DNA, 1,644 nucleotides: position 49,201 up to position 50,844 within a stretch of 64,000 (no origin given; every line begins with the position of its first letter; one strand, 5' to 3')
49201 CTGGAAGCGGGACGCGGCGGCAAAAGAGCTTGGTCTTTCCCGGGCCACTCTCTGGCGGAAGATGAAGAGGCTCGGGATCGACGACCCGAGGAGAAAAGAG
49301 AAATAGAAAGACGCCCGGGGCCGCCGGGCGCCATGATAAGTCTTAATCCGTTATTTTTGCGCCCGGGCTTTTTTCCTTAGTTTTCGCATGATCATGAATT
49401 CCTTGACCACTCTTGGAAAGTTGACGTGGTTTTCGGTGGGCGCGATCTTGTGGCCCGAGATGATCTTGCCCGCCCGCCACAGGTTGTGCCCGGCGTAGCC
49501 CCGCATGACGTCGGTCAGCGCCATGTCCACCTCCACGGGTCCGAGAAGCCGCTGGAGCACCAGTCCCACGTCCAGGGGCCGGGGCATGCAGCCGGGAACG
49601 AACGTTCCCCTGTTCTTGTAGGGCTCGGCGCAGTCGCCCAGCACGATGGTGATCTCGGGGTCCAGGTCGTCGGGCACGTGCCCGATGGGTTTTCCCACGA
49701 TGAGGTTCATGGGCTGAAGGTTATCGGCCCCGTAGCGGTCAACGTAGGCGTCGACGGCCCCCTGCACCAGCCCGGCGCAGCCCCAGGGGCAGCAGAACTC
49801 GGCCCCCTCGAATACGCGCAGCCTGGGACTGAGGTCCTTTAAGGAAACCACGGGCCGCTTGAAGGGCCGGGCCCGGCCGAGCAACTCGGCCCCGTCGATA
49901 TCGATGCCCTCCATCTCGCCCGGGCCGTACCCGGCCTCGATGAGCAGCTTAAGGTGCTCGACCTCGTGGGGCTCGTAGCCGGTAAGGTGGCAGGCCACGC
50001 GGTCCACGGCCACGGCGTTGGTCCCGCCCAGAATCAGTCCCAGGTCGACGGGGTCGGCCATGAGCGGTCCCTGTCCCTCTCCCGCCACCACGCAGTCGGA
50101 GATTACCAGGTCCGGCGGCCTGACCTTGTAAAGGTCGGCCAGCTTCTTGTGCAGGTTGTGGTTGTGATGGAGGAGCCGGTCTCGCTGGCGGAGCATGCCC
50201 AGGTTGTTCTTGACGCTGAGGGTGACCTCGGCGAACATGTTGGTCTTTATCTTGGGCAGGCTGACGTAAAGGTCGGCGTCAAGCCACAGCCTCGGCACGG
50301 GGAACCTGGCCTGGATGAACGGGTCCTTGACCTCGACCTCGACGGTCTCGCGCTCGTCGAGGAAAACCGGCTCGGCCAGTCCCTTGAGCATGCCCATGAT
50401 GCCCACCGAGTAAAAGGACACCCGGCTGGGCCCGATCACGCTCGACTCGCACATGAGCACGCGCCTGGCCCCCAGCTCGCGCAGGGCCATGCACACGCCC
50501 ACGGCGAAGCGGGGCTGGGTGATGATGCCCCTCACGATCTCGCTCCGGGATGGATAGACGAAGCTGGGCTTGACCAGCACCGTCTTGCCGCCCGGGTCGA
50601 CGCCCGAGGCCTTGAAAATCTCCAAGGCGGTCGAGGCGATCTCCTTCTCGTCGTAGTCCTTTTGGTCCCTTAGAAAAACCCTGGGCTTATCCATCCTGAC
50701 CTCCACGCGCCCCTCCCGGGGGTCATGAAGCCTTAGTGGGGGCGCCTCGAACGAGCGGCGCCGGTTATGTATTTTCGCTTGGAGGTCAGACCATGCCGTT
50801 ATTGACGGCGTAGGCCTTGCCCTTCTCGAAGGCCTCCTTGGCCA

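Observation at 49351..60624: Ten-gene coupled operon resembling a self-contained 2-oxoacid to 2-hydroxyacyl-CoA to enoyl-CoA module, built with ligases instead of a CoA-transferase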

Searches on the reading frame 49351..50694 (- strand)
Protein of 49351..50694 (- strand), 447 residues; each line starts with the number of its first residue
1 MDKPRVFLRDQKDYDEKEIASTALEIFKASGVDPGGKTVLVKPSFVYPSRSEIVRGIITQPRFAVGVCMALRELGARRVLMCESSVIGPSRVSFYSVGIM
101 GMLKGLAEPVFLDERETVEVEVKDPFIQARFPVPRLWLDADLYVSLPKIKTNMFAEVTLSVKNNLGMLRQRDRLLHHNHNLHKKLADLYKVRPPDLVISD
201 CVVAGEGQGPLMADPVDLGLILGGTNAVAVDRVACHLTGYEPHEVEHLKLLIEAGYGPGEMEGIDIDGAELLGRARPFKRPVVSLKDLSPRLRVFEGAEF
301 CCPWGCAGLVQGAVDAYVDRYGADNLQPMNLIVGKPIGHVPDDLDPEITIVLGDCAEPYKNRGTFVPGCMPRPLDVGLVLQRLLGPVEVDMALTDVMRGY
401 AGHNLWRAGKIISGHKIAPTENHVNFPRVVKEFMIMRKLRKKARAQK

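Call 5: search_protein_families(library=pfam, proteins=[window:49351-50694:-], max_evalue=0.001)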
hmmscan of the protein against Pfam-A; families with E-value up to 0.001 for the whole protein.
window:49351-50694:- (447 aa): 1 family
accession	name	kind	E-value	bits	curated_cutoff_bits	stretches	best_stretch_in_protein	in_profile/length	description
PF04015.17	DUF362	-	1.4e-35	123.6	24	1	39-236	1-200/200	Domain of unknown function (DUF362)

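Call 6: search_protein_families(library=ncbifam, proteins=[window:49351-50694:-], max_evalue=0.001)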
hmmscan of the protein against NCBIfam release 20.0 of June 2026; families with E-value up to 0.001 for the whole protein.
window:49351-50694:- (447 aa): 1 family
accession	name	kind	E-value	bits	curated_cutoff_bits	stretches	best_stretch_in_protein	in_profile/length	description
NF052623.1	Npun_F2552_fam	equivalog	1.2e-14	54.4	500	1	35-258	36-259/314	Npun_F2552 family protein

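Call 16: search_solved_structures(query=window:49351-50694:-, max_evalue=1)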
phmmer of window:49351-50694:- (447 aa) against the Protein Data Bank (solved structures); distinct sequences matched with E-value up to 1: 0.

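Call 37: find_homologous_proteins(query=window:49351-50694:-, max_evalue=0.00001)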
Query window:49351-50694:- (447 aa): 127 proteins with E <= 0.00001 among 8000 candidates; the best 120 are listed.
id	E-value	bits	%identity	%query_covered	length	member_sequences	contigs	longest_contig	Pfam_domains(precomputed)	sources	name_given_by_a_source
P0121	0.0e+0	1025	100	100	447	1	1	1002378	PF04015.18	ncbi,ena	-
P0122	3.4e-211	720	69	99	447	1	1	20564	PF04015.18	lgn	-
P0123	3.8e-211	720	68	99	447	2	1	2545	PF04015.18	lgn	-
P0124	9.0e-211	719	70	100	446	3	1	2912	PF04015.18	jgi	jgi:uncharacterized protein (DUF362 family)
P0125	1.9e-210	718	68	100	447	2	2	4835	PF04015.18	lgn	-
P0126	2.4e-210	717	69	100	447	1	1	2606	PF04015.18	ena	-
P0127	5.9e-207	706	67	99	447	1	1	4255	PF04015.18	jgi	jgi:uncharacterized protein (DUF362 family)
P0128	1.1e-202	692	68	99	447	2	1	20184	PF04015.18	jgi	jgi:uncharacterized protein (DUF362 family)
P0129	9.9e-201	686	66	98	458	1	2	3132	PF04015.18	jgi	jgi:uncharacterized protein (DUF362 family)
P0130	1.4e-199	682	65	99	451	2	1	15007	PF04015.18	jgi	-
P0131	7.4e-198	676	64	100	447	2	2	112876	PF04015.18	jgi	-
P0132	2.2e-195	668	64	99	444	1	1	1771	PF04015.18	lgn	-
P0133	7.1e-193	660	62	99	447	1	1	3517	PF04015.18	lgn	-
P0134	1.2e-192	659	62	99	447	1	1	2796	PF04015.18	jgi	-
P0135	2.0e-192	658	65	99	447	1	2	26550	PF04015.18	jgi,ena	jgi:uncharacterized protein (DUF362 family)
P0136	3.2e-192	657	65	98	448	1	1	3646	PF04015.18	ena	-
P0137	2.0e-190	652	64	99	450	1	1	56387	PF04015.18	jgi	jgi:uncharacterized protein (DUF362 family)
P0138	4.5e-186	637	62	98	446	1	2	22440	PF04015.18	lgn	-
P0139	1.1e-184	633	61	99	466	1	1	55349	PF04015.18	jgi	jgi:uncharacterized protein (DUF362 family)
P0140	8.2e-181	620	65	92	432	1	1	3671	PF04015.18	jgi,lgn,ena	-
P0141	1.7e-180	619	62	98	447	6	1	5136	PF04015.18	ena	-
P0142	2.0e-180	619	60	98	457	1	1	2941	PF04015.18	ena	-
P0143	2.1e-179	615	61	100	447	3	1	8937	PF04015.18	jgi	jgi:uncharacterized protein (DUF362 family)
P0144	2.7e-178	612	60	100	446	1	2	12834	PF04015.18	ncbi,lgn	-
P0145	3.5e-175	601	60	98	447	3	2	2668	PF04015.18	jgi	jgi:uncharacterized protein (DUF362 family)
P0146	2.0e-171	589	59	100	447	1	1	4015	PF04015.18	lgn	-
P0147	9.3e-168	577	62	87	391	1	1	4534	PF04015.18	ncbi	-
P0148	4.0e-156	538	54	96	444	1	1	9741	PF04015.18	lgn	-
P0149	2.8e-155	536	53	96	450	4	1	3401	PF04015.18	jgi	jgi:uncharacterized protein (DUF362 family)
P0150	3.3e-152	526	53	96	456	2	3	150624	PF04015.18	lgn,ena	-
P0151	7.1e-135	468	50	92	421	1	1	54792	PF04015.18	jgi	jgi:uncharacterized protein (DUF362 family)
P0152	9.3e-134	465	47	97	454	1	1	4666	PF04015.18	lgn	-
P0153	4.8e-133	462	52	92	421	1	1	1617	PF04015.18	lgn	-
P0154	4.8e-133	462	51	92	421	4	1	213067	PF04015.18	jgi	-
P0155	3.2e-132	460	46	97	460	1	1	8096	PF04015.18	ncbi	ncbi:MAG: DUF362 domain-containing protein [bacterium]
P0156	4.1e-132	459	50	92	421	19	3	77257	PF04015.18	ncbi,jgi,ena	-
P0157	2.2e-131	457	50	92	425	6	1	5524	PF04015.18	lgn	-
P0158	4.3e-131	456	51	92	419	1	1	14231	PF04015.18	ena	-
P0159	1.8e-130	454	51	92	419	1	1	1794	PF04015.18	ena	-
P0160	2.7e-130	453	51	92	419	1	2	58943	PF04015.18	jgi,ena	-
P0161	2.9e-130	453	50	92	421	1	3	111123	PF04015.18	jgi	jgi:uncharacterized protein (DUF362 family)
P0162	3.3e-130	453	51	92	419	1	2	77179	PF04015.18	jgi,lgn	-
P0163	3.5e-130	453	51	92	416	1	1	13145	PF04015.18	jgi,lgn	-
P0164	4.2e-130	453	51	92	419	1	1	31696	PF04015.18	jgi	-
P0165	5.4e-130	452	51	92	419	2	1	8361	PF04015.18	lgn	-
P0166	5.5e-130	452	50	92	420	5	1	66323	PF04015.18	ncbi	ncbi:MAG: DUF362 domain-containing protein [Actinomycetota bacterium]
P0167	6.6e-130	452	51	92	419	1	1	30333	PF04015.18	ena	-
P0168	7.1e-130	452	51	92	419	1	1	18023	PF04015.18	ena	-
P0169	7.3e-130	452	49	92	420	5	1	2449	PF04015.18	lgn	-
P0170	9.4e-130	452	51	92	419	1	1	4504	PF04015.18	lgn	-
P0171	1.0e-129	451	50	93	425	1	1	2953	PF04015.18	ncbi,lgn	-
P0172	1.7e-129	451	50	93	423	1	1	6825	PF04015.18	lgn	-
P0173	1.9e-129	451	50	92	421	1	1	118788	PF04015.18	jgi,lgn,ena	-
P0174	2.3e-129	450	50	92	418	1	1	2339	PF04015.18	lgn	-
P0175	3.5e-129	450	50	92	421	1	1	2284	PF04015.18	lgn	-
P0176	4.7e-129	449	50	92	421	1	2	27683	PF04015.18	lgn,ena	-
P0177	8.3e-129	448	50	92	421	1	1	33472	PF04015.18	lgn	-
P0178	1.1e-128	448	50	92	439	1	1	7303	PF04015.18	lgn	-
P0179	1.6e-128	447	50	91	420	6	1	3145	PF04015.18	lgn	-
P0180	2.0e-128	447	49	93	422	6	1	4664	PF04015.18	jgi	-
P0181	2.5e-128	447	49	94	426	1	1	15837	PF04015.18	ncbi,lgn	-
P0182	1.0e-127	445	50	92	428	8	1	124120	PF04015.18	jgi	-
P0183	1.8e-127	444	50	92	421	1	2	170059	PF04015.18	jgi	jgi:uncharacterized protein (DUF362 family)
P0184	3.5e-127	443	51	93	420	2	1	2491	PF04015.18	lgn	-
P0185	3.6e-127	443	50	92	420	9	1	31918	PF04015.18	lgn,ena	-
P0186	4.4e-127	443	49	92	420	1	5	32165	PF04015.18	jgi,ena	-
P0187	6.4e-127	442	49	92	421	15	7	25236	PF04015.18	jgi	jgi:uncharacterized protein (DUF362 family)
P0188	7.2e-127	442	50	92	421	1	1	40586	PF04015.18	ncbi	ncbi:MAG: DUF362 domain-containing protein [Candidatus Geothermincolia bacterium]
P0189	1.6e-126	441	50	92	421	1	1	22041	PF04015.18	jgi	jgi:uncharacterized protein (DUF362 family)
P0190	1.7e-126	441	49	91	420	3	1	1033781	PF04015.18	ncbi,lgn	-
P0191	4.5e-126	439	51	90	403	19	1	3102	PF04015.18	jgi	-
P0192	1.2e-125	438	48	92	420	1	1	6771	PF04015.18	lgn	-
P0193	1.5e-125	438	49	92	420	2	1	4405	PF04015.18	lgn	-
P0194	4.5e-125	436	48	92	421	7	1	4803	PF04015.18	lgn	-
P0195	8.4e-125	435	48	91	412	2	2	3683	PF04015.18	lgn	-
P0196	9.1e-125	435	49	92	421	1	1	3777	PF04015.18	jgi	jgi:uncharacterized protein (DUF362 family)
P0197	2.8e-124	434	48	92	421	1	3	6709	PF04015.18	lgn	-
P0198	6.9e-124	432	48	92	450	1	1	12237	PF04015.18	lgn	-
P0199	7.7e-123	429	45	96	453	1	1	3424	PF04015.18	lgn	-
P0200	2.2e-122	427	49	89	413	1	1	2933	PF04015.18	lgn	-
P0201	6.6e-122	426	48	92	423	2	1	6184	PF04015.18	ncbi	-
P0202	1.0e-121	425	49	89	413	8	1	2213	PF04015.18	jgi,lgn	jgi:uncharacterized protein (DUF362 family)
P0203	1.7e-121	424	49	91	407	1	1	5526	PF04015.18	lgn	-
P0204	1.8e-121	424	48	92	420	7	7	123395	PF04015.18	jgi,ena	-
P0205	1.5e-116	408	47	90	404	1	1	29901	PF04015.18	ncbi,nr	ncbi:MAG: DUF362 domain-containing protein [bacterium]|nr:DUF362 domain-containing protein [bacteriu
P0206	2.1e-115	404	45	91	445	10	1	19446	PF04015.18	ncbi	-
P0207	3.5e-115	404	47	90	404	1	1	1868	PF04015.18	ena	-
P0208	4.9e-115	403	49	84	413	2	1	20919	PF04015.18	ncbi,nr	ncbi:MAG: DUF362 domain-containing protein [Polyangia bacterium]|nr:DUF362 domain-containing protein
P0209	6.3e-115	403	46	90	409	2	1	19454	PF04015.18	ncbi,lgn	-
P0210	8.7e-113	396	47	86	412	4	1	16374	PF04015.18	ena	-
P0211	1.5e-112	395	46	91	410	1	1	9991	PF04015.18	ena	-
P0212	7.3e-112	393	47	89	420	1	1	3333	PF04015.18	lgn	-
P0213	2.5e-111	391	47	89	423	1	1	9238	PF04015.18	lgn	-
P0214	3.8e-111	390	47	90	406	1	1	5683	PF04015.18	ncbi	-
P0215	8.0e-110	386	45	92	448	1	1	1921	PF04015.18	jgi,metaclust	metaclust:\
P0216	4.8e-109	383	49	84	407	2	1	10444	PF04015.18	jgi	jgi:uncharacterized protein (DUF362 family)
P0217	1.1e-108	382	46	90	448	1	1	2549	PF04015.18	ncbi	-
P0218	4.9e-108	380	47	84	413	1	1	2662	PF04015.18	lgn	-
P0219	1.9e-107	378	45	91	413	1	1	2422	PF04015.18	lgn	-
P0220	2.3e-107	378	47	84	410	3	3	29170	PF04015.18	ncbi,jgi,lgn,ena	-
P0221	7.8e-107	376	45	88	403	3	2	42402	PF04015.18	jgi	jgi:uncharacterized protein (DUF362 family)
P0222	5.5e-106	373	45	90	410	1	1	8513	PF04015.18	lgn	-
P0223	1.2e-104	369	46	90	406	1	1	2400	PF04015.18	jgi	jgi:uncharacterized protein (DUF362 family)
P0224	6.0e-102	360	65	55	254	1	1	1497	PF04015.18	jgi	jgi:uncharacterized protein (DUF362 family)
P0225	8.9e-101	356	48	79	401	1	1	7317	PF04015.18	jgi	-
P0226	3.9e-97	344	44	85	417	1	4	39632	PF04015.18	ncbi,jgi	ncbi:MAG: DUF362 domain-containing protein [Candidatus Helarchaeota archaeon]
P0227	4.1e-97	344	47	83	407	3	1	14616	PF04015.18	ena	-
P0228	5.2e-97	344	44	83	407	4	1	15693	PF04015.18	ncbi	-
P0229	1.0e-93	333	46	82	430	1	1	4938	PF04015.18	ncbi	-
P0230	9.0e-92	326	43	85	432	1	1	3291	PF04015.18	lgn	-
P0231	3.5e-89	318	58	57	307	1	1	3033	PF04015.18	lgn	-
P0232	1.3e-77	280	39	85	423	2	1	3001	PF04015.18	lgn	-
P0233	2.6e-76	275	38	83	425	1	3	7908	PF04015.18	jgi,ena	-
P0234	3.0e-65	239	40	86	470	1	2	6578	PF04015.18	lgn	-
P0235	4.1e-28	117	34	60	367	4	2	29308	PF04015.18,PF12837.13,PF00037.33,PF12838.13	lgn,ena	-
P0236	2.1e-27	114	33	62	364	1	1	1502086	PF14697.12,PF04015.18,PF00037.33,PF12838.13,PF13237.12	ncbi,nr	ncbi:MAG: DUF362 domain-containing protein [Candidatus Bathyarchaeota archaeon]|nr:MAG: DUF362 domai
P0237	3.2e-27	114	33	56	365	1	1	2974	PF04015.18,PF00037.33,PF13237.12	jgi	jgi:uncharacterized protein (DUF362 family)/Pyruvate/2-oxoacid:ferredoxin oxidoreductase delta subun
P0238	5.8e-27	113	33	60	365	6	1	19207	PF04015.18,PF12797.13,PF00037.33,PF12838.13,PF13237.12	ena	-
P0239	1.7e-24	105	32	60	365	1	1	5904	PF04015.18,PF00037.33,PF12838.13,PF13237.12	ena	-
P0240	4.7e-23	100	31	60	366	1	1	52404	PF14697.12,PF04015.18,PF12797.13,PF00037.33,PF13237.12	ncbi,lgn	-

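Call 40: find_encoding_contigs(protein=P0154, flank=8000, max_places=2)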
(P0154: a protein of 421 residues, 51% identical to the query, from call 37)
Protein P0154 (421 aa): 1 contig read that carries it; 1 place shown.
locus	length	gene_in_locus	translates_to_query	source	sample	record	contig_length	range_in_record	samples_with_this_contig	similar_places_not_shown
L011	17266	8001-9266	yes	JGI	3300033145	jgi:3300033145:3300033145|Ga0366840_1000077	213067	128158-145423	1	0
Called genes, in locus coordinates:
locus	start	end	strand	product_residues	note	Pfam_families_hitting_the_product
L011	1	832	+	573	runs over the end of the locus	PF01551:Peptidase_M23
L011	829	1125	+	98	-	-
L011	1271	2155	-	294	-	PF12838:Fer4_7 (faint), PF13187:Fer4_9 (faint), PF13237:Fer4_10 (faint), PF14697:Fer4_21 (faint), PF12837:Fer4_6 (faint), PF12801:Fer4_5, PF12797:Fer4_2 (weak), PF00037:Fer4 (weak)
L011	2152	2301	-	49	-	-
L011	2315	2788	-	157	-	PF00085:Thioredoxin (weak)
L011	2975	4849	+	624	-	PF02730:AFOR_N, PF01314:AFOR_C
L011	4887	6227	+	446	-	PF00890:FAD_binding_2 (weak), PF01266:DAO, PF12831:FAD_oxidored (weak), PF13450:NAD_binding_8, PF01593:Amino_oxidase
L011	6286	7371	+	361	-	-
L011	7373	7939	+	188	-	-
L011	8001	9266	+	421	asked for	PF04015:DUF362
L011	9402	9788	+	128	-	-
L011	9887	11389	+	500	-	PF00501:AMP-binding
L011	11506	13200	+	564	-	PF05157:MshEN, PF00437:T2SSE, PF13555:AAA_29 (weak)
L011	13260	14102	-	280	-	PF13400:Tad, PF00877:NLPC_P60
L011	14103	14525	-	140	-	PF07811:TadE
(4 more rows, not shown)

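Call 41: find_encoding_contigs(protein=P0150, flank=8000, max_places=2)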
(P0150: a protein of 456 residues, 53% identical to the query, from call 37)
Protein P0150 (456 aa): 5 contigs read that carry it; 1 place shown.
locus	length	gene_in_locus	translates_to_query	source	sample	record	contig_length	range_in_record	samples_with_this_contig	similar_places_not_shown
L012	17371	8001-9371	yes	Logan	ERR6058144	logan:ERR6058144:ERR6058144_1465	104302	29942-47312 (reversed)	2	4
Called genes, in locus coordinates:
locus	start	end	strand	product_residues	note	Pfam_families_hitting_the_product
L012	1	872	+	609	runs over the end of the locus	PF00501:AMP-binding, PF13193:AMP-binding_C (faint)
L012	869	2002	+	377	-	PF06050:HGD-D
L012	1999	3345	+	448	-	PF06050:HGD-D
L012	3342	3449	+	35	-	-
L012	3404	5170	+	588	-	PF00501:AMP-binding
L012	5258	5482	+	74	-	PF14697:Fer4_21 (faint), PF25160:LdpA_Fe-S-bd (faint), PF12797:Fer4_2 (faint), PF12837:Fer4_6 (faint), PF13237:Fer4_10, PF12838:Fer4_7, PF13187:Fer4_9 (weak), PF00037:Fer4 (weak), +3 more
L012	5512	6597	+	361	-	PF01855:POR_N, PF02780:Transketolase_C, PF17147:PFOR_II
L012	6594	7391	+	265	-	PF02775:TPP_enzyme_C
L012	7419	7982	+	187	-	PF01558:POR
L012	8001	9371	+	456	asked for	PF04015:DUF362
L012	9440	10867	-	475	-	-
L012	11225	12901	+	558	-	PF13231:PMT_2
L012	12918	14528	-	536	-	PF13231:PMT_2 (weak)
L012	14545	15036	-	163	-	PF02627:CMD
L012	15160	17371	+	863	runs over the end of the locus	PF01326:PPDK_N, PF27448:Rph_4th, PF00391:PEP-utilizers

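Call 48: predict_structure(alignment_id=A3)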
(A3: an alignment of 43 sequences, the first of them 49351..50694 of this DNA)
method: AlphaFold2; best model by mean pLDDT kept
length: 447 residues; sequences in the alignment: 43
mean_pLDDT: 93.2   pTM: 0.92
mean pLDDT of the five models: 93.2, 92.4, 92.3, 92.1, 91.5
residues with pLDDT >= 90: 339; 70-90: 106; 50-70: 2; < 50: 0
segments of 3 or more residues with pLDDT < 50: none
pLDDT, mean of each block of 10 residues (from residue 1): 93 98 98 98 93 93 99 99 91 95 98 96 98 98 98 91 95 91 98 98 93 94 98 97 95 96 98 97 87 93 90 88 90 95 95 96 94 89 80 90 94 90 74 80 78
secondary structure, 60 per line:
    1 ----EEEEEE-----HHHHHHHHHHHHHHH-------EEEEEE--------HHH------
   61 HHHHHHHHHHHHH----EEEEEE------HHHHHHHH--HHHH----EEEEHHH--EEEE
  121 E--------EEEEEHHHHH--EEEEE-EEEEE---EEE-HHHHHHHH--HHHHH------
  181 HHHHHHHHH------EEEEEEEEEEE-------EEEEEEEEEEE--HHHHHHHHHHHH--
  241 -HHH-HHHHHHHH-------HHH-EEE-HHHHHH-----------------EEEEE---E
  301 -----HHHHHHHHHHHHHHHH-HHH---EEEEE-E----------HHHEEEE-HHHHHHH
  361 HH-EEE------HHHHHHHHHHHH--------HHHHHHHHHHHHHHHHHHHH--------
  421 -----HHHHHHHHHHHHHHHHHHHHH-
elements in order: E5-10 H16-30 E38-43 H61-73 E78-83 H90-97 H100-103 E108-111 E117-121 E130-134 H135-139 E142-146 E148-152 E156-158 H160-167 H170-174 H181-189 E196-206 E214-224 H227-238 H246-253 E265-267 H269-274 E292-296 H306-321 E329-333 E349-352 H354-362 E364-366 H373-384 H393-412 H426-446
